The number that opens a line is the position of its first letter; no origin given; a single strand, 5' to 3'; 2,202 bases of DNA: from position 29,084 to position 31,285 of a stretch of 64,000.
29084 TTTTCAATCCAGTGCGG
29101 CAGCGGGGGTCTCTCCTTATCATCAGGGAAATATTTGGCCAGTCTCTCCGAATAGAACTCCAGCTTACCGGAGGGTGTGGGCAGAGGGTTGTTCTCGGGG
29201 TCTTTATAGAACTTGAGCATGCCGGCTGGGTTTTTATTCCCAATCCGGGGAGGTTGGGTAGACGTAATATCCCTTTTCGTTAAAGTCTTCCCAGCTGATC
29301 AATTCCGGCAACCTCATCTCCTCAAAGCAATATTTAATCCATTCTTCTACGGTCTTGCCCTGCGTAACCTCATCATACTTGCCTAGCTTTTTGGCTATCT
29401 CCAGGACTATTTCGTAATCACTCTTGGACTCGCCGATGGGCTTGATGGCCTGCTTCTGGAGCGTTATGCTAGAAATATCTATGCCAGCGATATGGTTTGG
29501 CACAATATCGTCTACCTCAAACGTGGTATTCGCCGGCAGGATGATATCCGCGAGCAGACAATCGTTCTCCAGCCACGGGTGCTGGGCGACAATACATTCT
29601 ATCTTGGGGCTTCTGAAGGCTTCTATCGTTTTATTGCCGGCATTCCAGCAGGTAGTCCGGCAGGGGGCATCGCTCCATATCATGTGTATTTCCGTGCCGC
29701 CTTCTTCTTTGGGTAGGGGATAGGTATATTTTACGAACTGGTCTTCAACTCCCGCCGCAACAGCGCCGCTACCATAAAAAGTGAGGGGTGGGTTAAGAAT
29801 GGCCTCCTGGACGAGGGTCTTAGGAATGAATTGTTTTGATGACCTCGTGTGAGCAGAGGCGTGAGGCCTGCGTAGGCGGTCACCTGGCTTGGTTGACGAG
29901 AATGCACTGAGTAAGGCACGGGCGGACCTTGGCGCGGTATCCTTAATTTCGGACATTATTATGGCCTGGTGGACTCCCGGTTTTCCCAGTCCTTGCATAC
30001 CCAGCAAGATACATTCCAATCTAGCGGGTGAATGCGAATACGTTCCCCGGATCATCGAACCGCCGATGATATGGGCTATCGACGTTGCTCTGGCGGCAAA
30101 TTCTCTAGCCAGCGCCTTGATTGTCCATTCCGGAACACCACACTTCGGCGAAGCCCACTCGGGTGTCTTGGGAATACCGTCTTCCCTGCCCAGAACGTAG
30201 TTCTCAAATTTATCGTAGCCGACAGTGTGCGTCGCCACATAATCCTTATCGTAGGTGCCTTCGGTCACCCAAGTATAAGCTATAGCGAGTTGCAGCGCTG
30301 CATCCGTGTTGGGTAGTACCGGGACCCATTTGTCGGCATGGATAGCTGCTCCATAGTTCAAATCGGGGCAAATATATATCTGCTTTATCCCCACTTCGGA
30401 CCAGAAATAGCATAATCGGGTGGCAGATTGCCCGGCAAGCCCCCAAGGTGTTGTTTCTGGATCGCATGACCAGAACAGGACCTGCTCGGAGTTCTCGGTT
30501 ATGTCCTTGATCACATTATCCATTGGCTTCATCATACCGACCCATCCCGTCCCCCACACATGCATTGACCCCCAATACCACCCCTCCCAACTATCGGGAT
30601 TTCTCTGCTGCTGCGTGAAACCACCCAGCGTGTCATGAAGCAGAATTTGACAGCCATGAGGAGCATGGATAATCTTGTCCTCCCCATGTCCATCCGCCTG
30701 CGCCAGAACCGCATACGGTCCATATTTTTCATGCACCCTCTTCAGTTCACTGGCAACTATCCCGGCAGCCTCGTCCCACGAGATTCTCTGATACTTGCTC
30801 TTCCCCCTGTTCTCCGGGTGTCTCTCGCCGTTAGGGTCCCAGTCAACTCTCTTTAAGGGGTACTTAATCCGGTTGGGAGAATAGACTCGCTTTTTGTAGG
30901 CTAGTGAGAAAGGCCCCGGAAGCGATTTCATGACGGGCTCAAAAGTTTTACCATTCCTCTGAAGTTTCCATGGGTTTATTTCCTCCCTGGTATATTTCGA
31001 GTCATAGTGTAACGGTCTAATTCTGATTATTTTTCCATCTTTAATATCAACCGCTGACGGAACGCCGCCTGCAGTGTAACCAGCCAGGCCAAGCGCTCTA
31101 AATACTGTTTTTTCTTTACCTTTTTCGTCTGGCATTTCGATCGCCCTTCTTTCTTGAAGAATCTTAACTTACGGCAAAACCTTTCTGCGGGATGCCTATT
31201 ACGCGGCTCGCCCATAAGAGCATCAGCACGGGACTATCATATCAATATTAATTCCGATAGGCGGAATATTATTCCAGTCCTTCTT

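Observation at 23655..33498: Conserved three-half-site operator (TGGAAT / ATTCCR) upstream of three substrate-binding-protein genes and the TH gene: a putative shared regulon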

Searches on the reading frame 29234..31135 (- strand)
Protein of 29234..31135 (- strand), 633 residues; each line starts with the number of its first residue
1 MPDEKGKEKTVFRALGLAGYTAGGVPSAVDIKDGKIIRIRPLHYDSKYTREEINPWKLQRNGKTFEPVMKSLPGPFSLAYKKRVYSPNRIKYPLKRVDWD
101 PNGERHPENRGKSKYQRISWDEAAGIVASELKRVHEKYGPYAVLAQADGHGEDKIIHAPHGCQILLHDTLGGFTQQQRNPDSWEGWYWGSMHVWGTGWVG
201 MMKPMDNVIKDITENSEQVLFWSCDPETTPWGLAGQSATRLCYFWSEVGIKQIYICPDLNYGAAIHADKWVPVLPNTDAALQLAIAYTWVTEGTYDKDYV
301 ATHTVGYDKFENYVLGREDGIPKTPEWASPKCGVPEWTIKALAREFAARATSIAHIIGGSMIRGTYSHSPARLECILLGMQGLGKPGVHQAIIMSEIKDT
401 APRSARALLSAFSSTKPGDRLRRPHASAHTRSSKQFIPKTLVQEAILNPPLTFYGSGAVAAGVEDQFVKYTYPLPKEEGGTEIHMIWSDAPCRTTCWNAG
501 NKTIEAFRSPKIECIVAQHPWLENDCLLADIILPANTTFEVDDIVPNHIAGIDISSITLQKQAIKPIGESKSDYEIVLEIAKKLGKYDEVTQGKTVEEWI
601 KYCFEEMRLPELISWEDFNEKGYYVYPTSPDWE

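Call 9: search_protein_families(library=pfam, proteins=[window:29234-31135:-])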
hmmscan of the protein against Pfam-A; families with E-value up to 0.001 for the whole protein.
window:29234-31135:- (633 aa): 2 families
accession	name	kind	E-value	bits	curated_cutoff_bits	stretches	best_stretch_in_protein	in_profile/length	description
PF00384.28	Molybdopterin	-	4.8e-25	88.8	24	1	89-583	1-353/353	Molybdopterin oxidoreductase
PF21423.2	AhtL-like_1st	-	7.3e-10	38.7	27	1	29-81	5-53/55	Pyrogallol hydroxytransferase large subunit-like, domain 1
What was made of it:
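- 28522..31135 (-): Pyrogallol-hydroxytransferase-like molybdopterin enzyme gene, split into ORFs of 633 and 232 aa in different frames. Call 9 (Pfam).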

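Call 53: find_related_loci(query=window:29234-31135:-, collection=metagenome_contigs, flank=5000)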
Query window:29234-31135:- (633 aa) in metagenome_contigs; peptide patterns used: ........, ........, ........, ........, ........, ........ (x = any residue, [..] = any of these).
170 stretches matched a pattern; 81 encode a relative of the query (tblastn E <= 1e-3); the best 80 are kept; 80 distinct loci.
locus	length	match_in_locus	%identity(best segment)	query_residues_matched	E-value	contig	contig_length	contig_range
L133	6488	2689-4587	81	1-633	0e+0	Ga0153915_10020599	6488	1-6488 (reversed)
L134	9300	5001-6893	68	8-633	0e+0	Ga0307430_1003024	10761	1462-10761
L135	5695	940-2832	66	8-633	0e+0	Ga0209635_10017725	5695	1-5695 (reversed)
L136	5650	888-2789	64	5-633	0e+0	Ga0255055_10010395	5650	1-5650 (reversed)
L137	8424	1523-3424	64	5-633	0e+0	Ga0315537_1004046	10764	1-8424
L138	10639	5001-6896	65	7-633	0e+0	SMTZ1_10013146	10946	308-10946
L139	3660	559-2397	65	9-633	0e+0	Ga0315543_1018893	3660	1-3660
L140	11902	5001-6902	65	5-633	0e+0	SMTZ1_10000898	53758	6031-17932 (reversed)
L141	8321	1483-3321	63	8-633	0e+0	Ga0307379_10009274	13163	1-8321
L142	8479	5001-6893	61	8-633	0e+0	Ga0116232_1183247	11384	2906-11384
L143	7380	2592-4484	61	8-633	0e+0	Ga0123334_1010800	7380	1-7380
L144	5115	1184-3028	63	8-633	0e+0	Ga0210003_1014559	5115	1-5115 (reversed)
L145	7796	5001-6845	63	8-633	0e+0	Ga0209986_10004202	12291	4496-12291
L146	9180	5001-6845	63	8-633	0e+0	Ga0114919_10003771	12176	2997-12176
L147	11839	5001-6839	63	8-633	0e+0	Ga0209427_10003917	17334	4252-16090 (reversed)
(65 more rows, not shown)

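Call 64: search_solved_structures(query=window:29234-31135:-, max_evalue=1e-10)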
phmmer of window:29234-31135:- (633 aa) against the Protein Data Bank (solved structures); distinct sequences matched with E-value up to 1e-10: 17.
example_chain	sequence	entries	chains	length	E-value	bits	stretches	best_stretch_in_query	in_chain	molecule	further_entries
4v4c_A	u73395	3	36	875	4.2e-111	375.6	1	23-631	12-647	Pyrogallol hydroxytransferase large subunit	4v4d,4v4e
7l5i_A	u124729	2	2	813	2e-54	188.3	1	57-603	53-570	Trimethylamine-N-oxide reductase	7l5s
1dms_A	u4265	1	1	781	7.6e-52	179.7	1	72-606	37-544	DMSO REDUCTASE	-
1eu1_A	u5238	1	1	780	1.2e-50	175.7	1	65-627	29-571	DIMETHYL SULFOXIDE REDUCTASE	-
1e18_A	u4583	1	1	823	2.2e-50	174.9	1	65-606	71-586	DMSO REDUCTASE.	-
1e60_A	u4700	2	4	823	3.9e-50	174.1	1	65-606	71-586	Dimethyl sulfoxide/trimethylamine N-oxide reductase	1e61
4dmr_A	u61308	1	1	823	3.9e-50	174.1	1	65-606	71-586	DMSO REDUCTASE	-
1dmr_A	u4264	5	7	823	4e-50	174.1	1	65-606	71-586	DMSO REDUCTASE | Dimethyl sulfoxide/trimethylamine N-oxide reductase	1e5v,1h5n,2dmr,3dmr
9h4t_A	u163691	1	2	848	3.1e-39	138.1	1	74-393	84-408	Trimethylamine-N-oxide reductase 1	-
1tmo_A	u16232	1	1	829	5.2e-39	137.3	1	79-610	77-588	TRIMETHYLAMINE N-OXIDE REDUCTASE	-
2vpw_A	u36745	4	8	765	6.3e-22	80.9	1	249-351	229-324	THIOSULFATE REDUCTASE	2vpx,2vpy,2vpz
2ivf_A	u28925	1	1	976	1.6e-16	63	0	79-304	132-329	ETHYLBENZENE DEHYDROGENASE ALPHA-SUBUNIT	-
2e7z_A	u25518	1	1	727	4.6e-15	58.2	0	262-383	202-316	Acetylene hydratase Ahy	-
5e7o_A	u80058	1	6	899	2.6e-14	55.7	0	502-584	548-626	DMSO reductase family type II enzyme, molybdopterin subunit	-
4ydd_A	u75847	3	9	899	3.2e-14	55.4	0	502-584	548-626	DMSO reductase family type II enzyme, molybdopterin subunit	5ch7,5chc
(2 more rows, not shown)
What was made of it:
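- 28522..31135 (-): Call 64 (PDB 4v4c_A, E 4e-111).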
